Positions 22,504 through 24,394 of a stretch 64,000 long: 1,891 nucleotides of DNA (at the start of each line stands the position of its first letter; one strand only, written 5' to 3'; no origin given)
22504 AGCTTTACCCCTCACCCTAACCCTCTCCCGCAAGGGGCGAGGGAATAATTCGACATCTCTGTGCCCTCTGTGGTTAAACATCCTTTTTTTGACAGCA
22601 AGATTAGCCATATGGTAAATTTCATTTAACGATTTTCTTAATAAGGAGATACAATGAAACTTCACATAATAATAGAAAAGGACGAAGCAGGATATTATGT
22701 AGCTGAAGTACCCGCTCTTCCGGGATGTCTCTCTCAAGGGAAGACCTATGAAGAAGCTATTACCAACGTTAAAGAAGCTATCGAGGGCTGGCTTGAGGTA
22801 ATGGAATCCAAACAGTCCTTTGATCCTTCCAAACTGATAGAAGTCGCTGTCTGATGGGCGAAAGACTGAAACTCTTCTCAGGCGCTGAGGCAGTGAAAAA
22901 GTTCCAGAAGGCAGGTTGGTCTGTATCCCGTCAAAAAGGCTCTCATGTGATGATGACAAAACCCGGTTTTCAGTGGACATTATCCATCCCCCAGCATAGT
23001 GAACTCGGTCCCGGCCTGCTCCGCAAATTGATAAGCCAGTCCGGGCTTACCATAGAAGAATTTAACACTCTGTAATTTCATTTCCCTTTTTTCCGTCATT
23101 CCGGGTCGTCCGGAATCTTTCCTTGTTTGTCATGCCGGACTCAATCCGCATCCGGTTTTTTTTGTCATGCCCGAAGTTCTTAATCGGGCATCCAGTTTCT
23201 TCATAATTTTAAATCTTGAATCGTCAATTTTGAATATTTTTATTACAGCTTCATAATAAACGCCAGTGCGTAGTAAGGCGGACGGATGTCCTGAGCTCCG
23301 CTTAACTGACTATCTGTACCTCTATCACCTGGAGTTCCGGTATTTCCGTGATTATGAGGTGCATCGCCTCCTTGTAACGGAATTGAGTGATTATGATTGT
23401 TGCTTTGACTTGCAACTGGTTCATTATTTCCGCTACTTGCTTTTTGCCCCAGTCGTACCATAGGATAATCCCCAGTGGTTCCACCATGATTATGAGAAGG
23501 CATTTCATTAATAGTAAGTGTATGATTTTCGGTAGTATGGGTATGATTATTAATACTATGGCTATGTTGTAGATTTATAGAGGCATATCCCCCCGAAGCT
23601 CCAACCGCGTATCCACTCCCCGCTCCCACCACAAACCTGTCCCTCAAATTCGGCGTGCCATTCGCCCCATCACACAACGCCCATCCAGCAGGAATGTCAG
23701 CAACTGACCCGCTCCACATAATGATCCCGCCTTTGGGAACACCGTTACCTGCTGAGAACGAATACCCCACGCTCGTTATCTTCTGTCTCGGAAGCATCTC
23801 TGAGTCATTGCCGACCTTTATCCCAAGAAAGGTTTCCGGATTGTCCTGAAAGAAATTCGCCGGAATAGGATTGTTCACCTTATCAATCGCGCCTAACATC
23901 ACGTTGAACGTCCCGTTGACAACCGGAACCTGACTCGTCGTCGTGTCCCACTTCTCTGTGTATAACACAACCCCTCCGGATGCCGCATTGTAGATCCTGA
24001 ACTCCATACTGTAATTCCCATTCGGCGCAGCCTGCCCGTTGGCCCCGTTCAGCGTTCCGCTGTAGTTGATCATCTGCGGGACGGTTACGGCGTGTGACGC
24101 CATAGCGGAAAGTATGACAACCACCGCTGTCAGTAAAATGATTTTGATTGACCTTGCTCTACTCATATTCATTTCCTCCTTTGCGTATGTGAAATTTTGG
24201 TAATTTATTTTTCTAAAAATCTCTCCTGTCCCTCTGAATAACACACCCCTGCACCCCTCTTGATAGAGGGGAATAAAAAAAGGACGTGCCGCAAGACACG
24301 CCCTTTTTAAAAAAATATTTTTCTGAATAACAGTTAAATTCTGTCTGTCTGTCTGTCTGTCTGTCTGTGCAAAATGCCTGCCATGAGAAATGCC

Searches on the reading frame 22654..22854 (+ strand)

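Call 62: search_protein_families(library=pfam, proteins=[window:22654-22854:+], max_evalue=0.01)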
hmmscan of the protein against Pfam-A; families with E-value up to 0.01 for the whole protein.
window:22654-22854:+ (66 aa): 2 families
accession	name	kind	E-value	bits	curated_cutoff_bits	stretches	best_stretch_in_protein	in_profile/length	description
PF15919.11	HicB_lk_antitox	-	2.3e-12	47.6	27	1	5-62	3-61/123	HicB_like antitoxin of bacterial toxin-antitoxin system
PF21748.3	UPF0150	-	2.8e-09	37.2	27.3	1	11-48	17-54/64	UPF0150-like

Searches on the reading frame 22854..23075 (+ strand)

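Call 62: search_protein_families(library=pfam, proteins=[window:22854-23075:+], max_evalue=0.01)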
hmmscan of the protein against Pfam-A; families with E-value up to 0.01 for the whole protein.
window:22854-23075:+ (73 aa): 1 family
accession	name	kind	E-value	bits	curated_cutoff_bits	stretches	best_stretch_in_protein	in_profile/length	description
PF07927.17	HicA_toxin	-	8.8e-16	58.2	27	1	11-65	2-58/58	HicA toxin of bacterial toxin-antitoxin,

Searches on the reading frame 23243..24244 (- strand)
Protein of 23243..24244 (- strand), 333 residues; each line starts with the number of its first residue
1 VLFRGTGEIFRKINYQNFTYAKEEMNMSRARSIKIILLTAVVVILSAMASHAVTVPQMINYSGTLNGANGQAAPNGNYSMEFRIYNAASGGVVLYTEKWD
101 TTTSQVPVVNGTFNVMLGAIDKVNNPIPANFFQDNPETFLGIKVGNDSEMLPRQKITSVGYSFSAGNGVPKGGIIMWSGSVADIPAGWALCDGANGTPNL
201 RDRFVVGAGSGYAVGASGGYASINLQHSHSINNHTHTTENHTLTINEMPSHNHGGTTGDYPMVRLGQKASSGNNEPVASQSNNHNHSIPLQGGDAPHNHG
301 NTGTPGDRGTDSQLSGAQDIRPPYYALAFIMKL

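Call 10: search_protein_families(library=pfam, proteins=[window:23243-24244:-], max_evalue=0.001)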
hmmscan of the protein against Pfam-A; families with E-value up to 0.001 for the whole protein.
window:23243-24244:- (333 aa): 1 family
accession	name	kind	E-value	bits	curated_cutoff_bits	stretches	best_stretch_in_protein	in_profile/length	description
PF07484.17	Collar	-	0.00014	22.2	24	1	172-195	1-22/57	Phage Tail Collar Domain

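Call 39: search_protein_families(library=pfam, proteins=[window:23243-24244:-], max_evalue=0.01)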
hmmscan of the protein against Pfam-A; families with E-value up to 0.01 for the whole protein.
window:23243-24244:- (333 aa): 1 family
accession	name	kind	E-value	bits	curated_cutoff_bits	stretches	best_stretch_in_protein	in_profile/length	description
PF07484.17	Collar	-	0.00014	22.2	24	1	172-195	1-22/57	Phage Tail Collar Domain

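Call 41: search_solved_structures(query=window:23243-24244:-, max_evalue=1)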
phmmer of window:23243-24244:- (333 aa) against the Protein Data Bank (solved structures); distinct sequences matched with E-value up to 1: 4.
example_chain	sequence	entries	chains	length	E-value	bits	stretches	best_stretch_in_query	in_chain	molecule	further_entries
9qgo_A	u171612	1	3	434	9.2e-15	57.7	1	156-333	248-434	Tail fiber protein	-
6ov6_A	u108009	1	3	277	2e-08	36.9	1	176-224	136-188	C24 PROTEIN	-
9nxk_A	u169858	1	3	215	7.6e-07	31.7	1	169-290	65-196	Tail fibers protein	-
8on5_A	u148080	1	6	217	0.08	15.2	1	169-202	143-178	Adenoviral fiber protein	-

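Call 76: find_homologous_proteins(query=window:23243-24166:-)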
Query window:23243-24166:- (307 aa): 6214 proteins with E <= 0.001 among 8000 candidates; the best 120 are listed.
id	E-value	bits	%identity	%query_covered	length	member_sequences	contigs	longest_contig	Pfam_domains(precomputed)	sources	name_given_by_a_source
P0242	6.9e-203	690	100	100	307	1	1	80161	-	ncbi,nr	ncbi:MAG: hypothetical protein HY808_00530 [Nitrospirae bacterium]|nr:hypothetical protein [Nitrospi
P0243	1.5e-114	400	64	100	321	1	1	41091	-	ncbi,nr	ncbi:MAG: tail fiber protein [Nitrospirae bacterium]|nr:tail fiber protein [Nitrospirota bacterium]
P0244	4.5e-108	379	61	100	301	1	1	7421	-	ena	-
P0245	6.5e-107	375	65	100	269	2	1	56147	-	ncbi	-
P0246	2.7e-104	367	57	100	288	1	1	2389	-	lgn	-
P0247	2.1e-94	334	56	100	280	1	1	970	-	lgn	-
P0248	1.9e-93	331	55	94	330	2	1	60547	-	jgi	jgi:microcystin-dependent protein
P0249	3.2e-90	320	54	99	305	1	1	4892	-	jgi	jgi:microcystin-dependent protein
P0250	5.5e-90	320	57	91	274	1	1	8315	-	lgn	-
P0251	5.0e-89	317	56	90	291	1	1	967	-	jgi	-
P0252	2.4e-86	308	50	99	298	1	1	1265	-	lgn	-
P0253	6.4e-82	293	51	100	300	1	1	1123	-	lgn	-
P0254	9.4e-81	289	51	100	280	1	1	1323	-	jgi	jgi:microcystin-dependent protein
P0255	1.1e-80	289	52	97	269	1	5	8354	-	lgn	-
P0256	1.3e-80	289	50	100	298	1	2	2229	-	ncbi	-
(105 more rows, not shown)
